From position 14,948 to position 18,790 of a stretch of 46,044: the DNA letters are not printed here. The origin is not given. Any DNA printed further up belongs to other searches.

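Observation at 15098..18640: Giant cysteine-rich secreted protein of no recognisable family, tightly linked to a stand-alone virB4 paralogue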

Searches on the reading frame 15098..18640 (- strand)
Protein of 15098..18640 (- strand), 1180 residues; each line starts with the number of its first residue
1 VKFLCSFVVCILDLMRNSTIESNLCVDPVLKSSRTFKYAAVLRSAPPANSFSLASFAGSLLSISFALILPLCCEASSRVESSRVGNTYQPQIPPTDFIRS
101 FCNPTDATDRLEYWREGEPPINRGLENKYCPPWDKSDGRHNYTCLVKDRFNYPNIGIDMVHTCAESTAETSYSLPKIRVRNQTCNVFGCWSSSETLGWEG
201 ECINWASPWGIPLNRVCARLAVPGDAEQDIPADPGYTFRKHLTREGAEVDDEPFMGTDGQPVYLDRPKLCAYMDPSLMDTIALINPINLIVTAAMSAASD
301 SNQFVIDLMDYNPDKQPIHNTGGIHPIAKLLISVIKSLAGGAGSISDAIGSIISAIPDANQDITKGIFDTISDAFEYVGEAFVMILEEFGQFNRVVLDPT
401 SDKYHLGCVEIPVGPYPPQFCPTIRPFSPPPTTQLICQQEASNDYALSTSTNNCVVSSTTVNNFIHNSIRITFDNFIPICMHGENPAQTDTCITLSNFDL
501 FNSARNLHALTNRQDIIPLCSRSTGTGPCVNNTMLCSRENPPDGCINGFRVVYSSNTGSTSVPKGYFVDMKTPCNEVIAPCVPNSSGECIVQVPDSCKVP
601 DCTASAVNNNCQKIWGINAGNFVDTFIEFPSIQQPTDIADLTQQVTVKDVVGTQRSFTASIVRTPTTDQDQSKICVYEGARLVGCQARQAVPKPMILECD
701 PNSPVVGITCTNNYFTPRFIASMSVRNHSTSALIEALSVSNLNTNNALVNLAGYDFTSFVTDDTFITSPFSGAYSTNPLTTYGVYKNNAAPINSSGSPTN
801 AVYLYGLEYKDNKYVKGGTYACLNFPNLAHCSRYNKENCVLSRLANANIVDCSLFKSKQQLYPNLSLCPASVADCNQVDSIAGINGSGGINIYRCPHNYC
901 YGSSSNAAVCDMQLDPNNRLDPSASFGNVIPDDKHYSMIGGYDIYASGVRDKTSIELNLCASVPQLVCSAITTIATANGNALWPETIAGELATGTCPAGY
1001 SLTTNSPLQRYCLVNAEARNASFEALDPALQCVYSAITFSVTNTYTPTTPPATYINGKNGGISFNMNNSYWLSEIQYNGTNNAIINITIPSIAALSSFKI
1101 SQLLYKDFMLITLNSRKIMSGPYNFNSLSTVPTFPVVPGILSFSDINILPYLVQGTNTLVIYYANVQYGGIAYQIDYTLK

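Call 4: search_protein_families(library=pfam, proteins=[window:15098-18640:-], max_evalue=0.1)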
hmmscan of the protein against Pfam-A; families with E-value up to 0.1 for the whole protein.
window:15098-18640:- (1180 aa): 1 family
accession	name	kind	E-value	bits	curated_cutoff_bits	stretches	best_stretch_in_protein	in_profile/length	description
PF02793.27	HRM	-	0.027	15.3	26.2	1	978-1015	9-48/66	Hormone receptor domain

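Call 5: search_protein_families(library=ncbifam, proteins=[window:15098-18640:-], max_evalue=0.1)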
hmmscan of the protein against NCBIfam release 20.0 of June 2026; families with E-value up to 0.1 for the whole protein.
window:15098-18640:- (1180 aa): 0 families

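Call 6: find_homologous_proteins(query=window:15098-18640:-, max_evalue=0.001)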
Query window:15098-18640:- (1180 aa): 17 proteins with E <= 0.001 among 6895 candidates.
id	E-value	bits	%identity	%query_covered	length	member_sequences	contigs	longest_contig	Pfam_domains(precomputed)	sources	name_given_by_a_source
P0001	0.0e+0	2710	100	99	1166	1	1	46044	-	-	-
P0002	7.2e-295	999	46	92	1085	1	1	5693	-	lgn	-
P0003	8.7e-273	926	43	92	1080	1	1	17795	-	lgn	-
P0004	2.1e-212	726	42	78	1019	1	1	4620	-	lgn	-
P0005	2.5e-195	670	39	80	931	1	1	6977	-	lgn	-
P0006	2.6e-193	663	40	52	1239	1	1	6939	-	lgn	-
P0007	8.3e-191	655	37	91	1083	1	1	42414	-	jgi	jgi:hypothetical protein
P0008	1.1e-187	644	38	78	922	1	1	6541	-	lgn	-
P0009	8.8e-172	592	38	78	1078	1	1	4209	-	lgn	-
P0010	3.3e-168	580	36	78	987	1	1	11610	-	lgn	-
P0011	1.6e-150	521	35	68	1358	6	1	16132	-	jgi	-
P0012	3.5e-149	517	33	92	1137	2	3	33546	-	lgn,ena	-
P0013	1.5e-147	512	34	78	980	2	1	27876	-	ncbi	ncbi:MAG: hypothetical protein AB8B66_04725 [Rickettsiaceae bacterium]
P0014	1.4e-132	462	34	73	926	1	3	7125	-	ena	-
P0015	1.1e-131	459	32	78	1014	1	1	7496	-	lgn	-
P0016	4.3e-125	437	32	76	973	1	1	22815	-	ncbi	-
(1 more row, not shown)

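Call 10: find_encoding_contigs(protein=P0007, flank=10000, max_places=3)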
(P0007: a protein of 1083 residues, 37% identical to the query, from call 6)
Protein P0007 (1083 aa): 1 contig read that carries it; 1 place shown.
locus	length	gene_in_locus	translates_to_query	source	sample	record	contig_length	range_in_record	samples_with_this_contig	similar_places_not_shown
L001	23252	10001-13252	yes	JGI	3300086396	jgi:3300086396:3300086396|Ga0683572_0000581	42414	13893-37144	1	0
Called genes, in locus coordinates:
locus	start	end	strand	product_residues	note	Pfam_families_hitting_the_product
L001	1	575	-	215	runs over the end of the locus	PF00297:Ribosomal_L3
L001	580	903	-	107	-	PF00338:Ribosomal_S10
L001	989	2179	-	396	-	PF00009:GTP_EFTU, PF03144:GTP_EFTU_D2, PF03143:GTP_EFTU_D3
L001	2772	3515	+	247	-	PF08032:SpoU_sub_bind, PF00588:SpoU_methylase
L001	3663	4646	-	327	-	-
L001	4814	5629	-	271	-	PF00510:COX3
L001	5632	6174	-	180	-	PF04442:CtaG_Cox11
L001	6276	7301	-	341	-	-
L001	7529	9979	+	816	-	PF27097:VirB4_TrbE_N, PF03135:CagE_TrbE_VirB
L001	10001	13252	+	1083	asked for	-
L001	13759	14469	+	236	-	PF01609:DDE_Tnp_1, PF13612:DDE_Tnp_1_3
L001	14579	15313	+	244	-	-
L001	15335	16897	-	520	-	PF13623:SurA_N_2, PF13624:SurA_N_3, PF13145:Rotamase_2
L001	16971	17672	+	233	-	PF00121:TIM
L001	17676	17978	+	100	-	PF03840:SecG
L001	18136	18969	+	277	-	PF00793:DAHP_synth_1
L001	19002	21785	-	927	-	PF00474:SSF, PF00512:HisKA, PF02518:HATPase_c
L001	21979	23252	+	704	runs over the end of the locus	PF02092:tRNA_synt_2f, PF05746:DALR_1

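Call 11: find_encoding_contigs(protein=P0013, flank=10000, max_places=3)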
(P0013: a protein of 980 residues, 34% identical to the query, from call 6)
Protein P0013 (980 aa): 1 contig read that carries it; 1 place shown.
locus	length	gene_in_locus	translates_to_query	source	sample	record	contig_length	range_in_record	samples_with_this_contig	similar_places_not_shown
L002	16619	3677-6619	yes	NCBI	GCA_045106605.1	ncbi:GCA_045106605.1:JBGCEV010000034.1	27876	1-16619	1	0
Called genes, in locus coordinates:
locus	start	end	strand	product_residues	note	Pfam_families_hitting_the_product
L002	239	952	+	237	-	PF13505:OMP_b-brl, PF02462:Opacity (faint), PF01389:OmpA_membrane (faint)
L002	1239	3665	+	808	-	PF27097:VirB4_TrbE_N, PF03135:CagE_TrbE_VirB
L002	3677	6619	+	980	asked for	-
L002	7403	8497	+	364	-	PF03702:AnmK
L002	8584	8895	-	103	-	-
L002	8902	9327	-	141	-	-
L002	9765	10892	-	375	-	-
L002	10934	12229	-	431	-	PF02646:RmuC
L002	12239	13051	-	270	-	PF09140:MipZ, PF10609:ParA (weak), PF13614:AAA_31, PF01656:CbiA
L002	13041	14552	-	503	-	PF02789:Peptidase_M17_N, PF00883:Peptidase_M17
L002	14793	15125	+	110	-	PF09335:VTT_dom (weak)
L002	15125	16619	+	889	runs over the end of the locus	PF12705:PDDEXK_1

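Call 13: search_protein_families(library=pfam, alignment_id=A1, max_evalue=1)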
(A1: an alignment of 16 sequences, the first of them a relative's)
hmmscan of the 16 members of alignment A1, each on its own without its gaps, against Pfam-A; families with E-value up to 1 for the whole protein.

A. member 1, P0001 (1166 aa): 2 families
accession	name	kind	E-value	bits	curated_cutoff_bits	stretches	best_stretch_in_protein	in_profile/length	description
PF02793.27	HRM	-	0.026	15.3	26.2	1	964-1001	9-48/66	Hormone receptor domain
PF24906.1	Zf_WRKY19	-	0.32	11.3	27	1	583-595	4-16/24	WRKY19 zinc finger domain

B. families by the number of members that match (of 16 scanned): 3 families
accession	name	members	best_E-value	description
PF02793.27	HRM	3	0.0015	Hormone receptor domain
PF18398.6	CLIP_SPH_mas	1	0.17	Clip-domain serine protease homolog masquerade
PF24906.1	Zf_WRKY19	1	0.32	WRKY19 zinc finger domain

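Call 14: search_solved_structures(query=A1, max_evalue=10, show_alignments=2)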
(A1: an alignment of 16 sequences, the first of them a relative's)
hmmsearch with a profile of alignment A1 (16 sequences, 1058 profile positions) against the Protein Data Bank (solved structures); distinct sequences matched with E-value up to 10: 0.

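Call 16: find_encoding_contigs(protein=P0012, flank=10000, max_places=3)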
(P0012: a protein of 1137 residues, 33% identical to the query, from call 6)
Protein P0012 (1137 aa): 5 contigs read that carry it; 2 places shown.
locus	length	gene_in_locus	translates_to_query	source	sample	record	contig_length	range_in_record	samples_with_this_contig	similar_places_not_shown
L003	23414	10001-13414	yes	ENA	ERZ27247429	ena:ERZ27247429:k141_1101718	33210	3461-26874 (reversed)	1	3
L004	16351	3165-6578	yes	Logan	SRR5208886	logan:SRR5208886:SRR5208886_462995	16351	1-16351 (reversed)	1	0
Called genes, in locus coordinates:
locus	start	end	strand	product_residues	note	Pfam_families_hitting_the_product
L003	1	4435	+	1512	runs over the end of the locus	PF03797:Autotransporter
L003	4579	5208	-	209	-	PF00775:Dioxygenase_C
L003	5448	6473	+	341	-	PF00254:FKBP_C (weak)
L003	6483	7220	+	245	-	PF01510:Amidase_2, PF01471:PG_binding_1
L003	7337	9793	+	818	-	PF27097:VirB4_TrbE_N, PF03135:CagE_TrbE_VirB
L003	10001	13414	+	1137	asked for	-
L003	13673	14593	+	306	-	PF01040:UbiA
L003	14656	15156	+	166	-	PF09361:Phasin_2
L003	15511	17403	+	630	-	PF18640:LepB_N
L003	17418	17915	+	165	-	PF02130:YbeY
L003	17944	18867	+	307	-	PF00571:CBS (weak), PF03471:CorC_HlyC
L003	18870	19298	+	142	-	PF02367:TsaE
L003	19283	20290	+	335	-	PF25917:BSH_RND (weak), PF25973:BSH_CzcB (weak), PF25967:RND-MFP_C (weak), PF25989:YknX_C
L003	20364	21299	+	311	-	PF01145:Band_7, PF16200:Band_7_C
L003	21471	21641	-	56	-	-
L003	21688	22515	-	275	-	PF14819:QueF_N, PF14489:QueF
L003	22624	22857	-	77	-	PF17629:DUF5510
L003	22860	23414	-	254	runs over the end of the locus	PF00005:ABC_tran, PF13304:AAA_21 (weak)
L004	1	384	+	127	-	?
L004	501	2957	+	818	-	PF27097:VirB4_TrbE_N, PF03135:CagE_TrbE_VirB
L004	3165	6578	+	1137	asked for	-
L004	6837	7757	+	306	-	PF01040:UbiA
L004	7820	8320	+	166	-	PF09361:Phasin_2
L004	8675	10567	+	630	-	PF18640:LepB_N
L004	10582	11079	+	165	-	PF02130:YbeY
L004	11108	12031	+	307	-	PF00571:CBS (weak), PF03471:CorC_HlyC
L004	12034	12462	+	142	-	PF02367:TsaE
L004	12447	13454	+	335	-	PF25917:BSH_RND (weak), PF25973:BSH_CzcB (weak), PF25967:RND-MFP_C (weak), PF25989:YknX_C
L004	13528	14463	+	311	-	PF01145:Band_7, PF16200:Band_7_C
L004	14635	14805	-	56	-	-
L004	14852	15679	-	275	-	PF14819:QueF_N, PF14489:QueF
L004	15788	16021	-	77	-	PF17629:DUF5510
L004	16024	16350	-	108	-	?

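Call 17: find_encoding_contigs(protein=P0016, flank=10000, max_places=3)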
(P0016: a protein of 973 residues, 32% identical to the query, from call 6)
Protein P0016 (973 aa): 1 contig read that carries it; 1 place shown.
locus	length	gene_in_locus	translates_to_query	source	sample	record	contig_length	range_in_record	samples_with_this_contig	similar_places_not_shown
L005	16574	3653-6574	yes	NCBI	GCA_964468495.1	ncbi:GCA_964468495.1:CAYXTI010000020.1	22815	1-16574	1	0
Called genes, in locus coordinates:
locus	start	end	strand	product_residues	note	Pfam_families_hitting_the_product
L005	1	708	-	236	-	?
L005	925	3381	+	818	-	PF27097:VirB4_TrbE_N (faint), PF03135:CagE_TrbE_VirB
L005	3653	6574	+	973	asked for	-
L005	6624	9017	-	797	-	PF01588:tRNA_bind, PF03483:B3_4, PF03484:B5, PF17759:tRNA_synthFbeta, PF03147:FDX-ACB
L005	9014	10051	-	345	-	PF02912:Phe_tRNA-synt_N, PF01409:tRNA-synt_2d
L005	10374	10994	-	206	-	PF00163:Ribosomal_S4, PF01479:S4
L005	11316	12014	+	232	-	PF13489:Methyltransf_23, PF02353:CMAS, PF05175:MTS (weak), PF05219:DREV (weak), PF13847:Methyltransf_31, PF08241:Methyltransf_11, PF08242:Methyltransf_12, PF13649:Methyltransf_25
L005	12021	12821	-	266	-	PF02167:Cytochrom_C1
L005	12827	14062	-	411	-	PF00033:Cytochrome_B, PF13631:Cytochrom_B_N_2, PF00032:Cytochrom_B_C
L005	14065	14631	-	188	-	PF10399:UCR_Fe-S_N, PF00355:Rieske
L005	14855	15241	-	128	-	PF10875:DUF2670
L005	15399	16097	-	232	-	PF01113:DapB_N, PF05173:DapB_C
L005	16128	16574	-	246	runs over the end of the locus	PF00497:SBP_bac_3, PF10613:Lig_chan-Glu_bd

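Call 18: find_encoding_contigs(protein=P0003, flank=10000, max_places=3)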
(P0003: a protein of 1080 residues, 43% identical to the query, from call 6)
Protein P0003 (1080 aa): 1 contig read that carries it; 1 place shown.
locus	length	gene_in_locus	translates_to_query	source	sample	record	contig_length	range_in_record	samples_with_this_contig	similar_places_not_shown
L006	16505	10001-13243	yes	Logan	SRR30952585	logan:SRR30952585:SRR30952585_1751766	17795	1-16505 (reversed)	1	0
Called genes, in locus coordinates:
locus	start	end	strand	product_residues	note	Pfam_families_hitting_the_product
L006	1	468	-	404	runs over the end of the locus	PF00364:Biotin_lipoyl, PF02817:E3_binding, PF00198:2-oxoacid_dh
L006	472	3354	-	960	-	PF16078:2-oxogl_dehyd_N, PF00676:E1_dh, PF02779:Transket_pyr, PF16870:OxoGdeHyase_C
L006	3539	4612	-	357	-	PF03462:PCRF, PF00472:RF-1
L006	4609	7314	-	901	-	PF01326:PPDK_N, PF00391:PEP-utilizers, PF02896:PEP-utilizers_C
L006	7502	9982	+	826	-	PF27097:VirB4_TrbE_N, PF03135:CagE_TrbE_VirB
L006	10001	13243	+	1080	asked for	-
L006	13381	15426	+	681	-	-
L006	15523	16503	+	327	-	?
